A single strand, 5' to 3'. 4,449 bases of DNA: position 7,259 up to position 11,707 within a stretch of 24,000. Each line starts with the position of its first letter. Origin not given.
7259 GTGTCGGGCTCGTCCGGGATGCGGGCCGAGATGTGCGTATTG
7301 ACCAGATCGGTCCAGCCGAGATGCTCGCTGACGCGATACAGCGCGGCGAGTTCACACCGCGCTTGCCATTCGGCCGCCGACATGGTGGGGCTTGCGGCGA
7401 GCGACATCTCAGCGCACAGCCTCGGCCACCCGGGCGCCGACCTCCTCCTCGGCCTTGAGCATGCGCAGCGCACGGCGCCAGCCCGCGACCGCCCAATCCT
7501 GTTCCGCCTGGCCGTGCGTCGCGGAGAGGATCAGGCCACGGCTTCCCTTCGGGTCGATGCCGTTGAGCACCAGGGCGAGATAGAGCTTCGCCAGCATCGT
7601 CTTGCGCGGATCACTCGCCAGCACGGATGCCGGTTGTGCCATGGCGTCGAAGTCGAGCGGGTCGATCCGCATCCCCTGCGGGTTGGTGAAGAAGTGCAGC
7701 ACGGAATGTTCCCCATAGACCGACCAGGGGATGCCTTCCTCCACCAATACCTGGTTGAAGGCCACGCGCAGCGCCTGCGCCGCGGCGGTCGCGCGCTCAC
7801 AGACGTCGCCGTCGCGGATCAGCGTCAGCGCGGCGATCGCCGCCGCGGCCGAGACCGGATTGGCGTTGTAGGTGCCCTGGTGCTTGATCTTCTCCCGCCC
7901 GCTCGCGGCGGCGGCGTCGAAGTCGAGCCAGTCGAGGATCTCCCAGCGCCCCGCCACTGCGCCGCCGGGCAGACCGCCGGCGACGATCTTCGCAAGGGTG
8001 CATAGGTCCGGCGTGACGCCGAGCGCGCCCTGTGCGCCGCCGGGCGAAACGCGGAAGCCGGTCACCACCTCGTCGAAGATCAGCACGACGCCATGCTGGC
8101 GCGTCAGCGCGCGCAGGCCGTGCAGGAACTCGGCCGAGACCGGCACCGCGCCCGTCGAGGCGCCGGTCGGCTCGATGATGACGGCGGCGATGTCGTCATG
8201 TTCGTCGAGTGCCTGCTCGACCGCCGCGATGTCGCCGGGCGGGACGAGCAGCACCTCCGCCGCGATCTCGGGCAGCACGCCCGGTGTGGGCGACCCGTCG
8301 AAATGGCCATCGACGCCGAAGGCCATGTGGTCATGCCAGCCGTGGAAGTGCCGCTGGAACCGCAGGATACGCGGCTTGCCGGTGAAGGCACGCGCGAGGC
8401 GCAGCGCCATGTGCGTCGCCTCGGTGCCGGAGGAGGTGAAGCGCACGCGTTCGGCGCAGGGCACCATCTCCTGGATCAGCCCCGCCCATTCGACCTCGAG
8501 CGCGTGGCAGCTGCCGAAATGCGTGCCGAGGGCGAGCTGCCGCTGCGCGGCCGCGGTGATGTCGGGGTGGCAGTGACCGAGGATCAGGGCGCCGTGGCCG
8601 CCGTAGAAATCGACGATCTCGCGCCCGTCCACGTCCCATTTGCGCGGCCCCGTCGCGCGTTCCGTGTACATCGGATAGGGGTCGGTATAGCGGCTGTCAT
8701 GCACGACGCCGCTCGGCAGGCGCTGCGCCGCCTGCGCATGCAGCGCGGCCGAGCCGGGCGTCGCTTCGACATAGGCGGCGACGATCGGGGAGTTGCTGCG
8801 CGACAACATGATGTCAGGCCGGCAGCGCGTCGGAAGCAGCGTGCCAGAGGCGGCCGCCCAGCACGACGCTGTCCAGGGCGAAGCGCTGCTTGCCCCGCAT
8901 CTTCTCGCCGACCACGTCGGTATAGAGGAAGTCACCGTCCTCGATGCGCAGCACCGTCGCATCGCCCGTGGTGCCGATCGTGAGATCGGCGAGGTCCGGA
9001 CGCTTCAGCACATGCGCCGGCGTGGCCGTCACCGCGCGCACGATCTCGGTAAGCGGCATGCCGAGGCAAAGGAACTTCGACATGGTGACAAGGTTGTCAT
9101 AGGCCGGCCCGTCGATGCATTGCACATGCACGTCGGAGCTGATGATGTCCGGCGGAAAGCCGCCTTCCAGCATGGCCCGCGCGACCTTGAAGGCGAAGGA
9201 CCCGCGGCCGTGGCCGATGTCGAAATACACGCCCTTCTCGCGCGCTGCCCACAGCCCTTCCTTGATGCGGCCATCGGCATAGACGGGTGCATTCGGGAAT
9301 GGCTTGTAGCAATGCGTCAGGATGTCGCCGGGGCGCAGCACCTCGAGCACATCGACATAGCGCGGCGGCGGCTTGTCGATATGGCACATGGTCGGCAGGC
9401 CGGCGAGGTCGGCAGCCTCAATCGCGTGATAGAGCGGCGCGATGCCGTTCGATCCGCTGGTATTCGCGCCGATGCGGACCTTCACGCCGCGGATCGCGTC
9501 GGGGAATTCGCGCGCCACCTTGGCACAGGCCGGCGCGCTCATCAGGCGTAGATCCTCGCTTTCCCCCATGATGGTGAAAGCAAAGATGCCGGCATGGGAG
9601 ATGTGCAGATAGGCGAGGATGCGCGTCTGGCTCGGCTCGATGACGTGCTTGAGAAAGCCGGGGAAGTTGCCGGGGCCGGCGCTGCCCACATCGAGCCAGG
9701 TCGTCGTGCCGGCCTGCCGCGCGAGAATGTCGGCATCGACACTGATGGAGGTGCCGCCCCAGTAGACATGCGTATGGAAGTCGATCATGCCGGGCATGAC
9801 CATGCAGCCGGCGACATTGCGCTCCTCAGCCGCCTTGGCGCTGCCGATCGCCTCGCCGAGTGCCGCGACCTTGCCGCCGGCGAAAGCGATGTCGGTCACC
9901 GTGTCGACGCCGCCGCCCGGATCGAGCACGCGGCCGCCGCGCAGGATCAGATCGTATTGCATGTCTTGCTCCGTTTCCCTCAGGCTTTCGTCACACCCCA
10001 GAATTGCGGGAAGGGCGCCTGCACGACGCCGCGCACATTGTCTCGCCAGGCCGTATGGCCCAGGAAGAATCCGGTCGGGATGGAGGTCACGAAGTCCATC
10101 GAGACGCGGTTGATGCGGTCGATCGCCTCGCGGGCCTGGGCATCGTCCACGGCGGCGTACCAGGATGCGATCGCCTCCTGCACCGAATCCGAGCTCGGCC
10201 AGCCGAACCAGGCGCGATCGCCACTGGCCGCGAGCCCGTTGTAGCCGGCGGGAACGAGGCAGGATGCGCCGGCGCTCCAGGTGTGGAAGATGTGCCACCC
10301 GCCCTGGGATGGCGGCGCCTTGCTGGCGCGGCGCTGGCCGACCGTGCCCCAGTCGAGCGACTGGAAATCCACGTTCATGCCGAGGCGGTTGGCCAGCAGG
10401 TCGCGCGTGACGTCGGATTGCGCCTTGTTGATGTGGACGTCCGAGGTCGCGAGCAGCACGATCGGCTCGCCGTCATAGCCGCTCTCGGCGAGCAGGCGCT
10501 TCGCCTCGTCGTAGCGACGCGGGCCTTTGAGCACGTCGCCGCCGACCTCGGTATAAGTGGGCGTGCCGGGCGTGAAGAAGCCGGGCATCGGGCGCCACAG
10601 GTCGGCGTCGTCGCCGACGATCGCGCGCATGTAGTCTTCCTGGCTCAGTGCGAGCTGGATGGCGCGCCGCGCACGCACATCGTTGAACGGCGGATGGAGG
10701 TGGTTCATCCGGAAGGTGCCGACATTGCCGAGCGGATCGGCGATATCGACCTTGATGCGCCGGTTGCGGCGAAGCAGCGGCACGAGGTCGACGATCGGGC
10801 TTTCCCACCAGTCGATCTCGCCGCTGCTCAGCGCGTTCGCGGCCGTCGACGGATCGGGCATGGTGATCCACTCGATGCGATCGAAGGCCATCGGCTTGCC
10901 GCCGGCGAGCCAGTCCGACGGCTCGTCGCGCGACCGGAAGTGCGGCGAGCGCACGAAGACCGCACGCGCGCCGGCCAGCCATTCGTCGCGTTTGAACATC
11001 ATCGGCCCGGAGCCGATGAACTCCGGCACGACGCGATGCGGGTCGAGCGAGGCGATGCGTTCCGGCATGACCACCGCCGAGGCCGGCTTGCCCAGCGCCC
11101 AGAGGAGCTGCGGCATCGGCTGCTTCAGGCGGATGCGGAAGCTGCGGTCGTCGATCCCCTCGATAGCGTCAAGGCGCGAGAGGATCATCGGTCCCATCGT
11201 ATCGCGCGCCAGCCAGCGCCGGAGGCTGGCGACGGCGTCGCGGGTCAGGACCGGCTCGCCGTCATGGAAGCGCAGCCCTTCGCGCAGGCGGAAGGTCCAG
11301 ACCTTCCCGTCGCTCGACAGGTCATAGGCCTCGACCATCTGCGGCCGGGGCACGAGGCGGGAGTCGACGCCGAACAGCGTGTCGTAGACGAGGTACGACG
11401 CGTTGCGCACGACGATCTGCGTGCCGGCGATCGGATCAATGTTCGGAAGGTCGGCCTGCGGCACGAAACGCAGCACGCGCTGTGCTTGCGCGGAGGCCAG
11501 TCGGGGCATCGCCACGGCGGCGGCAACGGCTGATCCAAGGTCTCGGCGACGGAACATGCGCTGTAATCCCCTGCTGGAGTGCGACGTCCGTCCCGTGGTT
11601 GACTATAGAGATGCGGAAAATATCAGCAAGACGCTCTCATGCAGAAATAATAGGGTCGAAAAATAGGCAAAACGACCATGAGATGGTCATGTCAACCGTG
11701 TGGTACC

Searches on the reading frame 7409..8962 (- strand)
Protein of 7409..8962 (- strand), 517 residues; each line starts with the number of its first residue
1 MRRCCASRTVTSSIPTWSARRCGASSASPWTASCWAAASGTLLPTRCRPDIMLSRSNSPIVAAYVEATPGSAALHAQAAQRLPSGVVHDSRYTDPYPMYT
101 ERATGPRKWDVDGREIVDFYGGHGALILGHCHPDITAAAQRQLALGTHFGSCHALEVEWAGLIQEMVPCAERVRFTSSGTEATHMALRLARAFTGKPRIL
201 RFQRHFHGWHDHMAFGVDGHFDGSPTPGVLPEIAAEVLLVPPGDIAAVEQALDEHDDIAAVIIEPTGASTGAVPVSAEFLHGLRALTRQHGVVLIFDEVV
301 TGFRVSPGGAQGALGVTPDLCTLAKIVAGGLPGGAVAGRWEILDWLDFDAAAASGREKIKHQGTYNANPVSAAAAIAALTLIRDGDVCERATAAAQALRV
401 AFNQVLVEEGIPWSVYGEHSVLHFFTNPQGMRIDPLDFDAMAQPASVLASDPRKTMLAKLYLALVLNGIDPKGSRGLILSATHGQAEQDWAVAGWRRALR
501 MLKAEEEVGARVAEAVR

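Call 9: search_protein_families(library=pfam, proteins=[window:7409-8962:-], max_evalue=0.001)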
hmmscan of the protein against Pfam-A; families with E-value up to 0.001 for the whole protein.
window:7409-8962:- (517 aa): 1 family
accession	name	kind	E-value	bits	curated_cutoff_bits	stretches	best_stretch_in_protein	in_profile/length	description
PF00202.27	Aminotran_3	-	3.6e-57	194.3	30.5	1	94-403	7-327/403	Aminotransferase class-III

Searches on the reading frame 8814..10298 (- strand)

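Call 9: search_protein_families(library=pfam, proteins=[window:8814-10298:-], max_evalue=0.001)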
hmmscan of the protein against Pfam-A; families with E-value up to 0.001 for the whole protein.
window:8814-10298:- (494 aa): 2 families
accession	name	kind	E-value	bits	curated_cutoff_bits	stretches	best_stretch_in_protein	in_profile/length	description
PF07969.17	Amidohydro_3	-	6.4e-07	29.6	29.7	1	161-182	4-25/472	Amidohydrolase family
PF01979.26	Amidohydro_1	-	6.5e-06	26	25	0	166-307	1-155/345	Amidohydrolase family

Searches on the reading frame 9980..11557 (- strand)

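Call 9: search_protein_families(library=pfam, proteins=[window:9980-11557:-], max_evalue=0.001)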
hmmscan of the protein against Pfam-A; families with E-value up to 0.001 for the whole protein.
window:9980-11557:- (525 aa): 1 family
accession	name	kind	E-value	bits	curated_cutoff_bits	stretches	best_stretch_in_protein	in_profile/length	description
PF00496.27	SBP_bac_5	-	1.7e-57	195.7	32.4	1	70-422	2-347/368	Bacterial extracellular solute-binding proteins, family 5 Middle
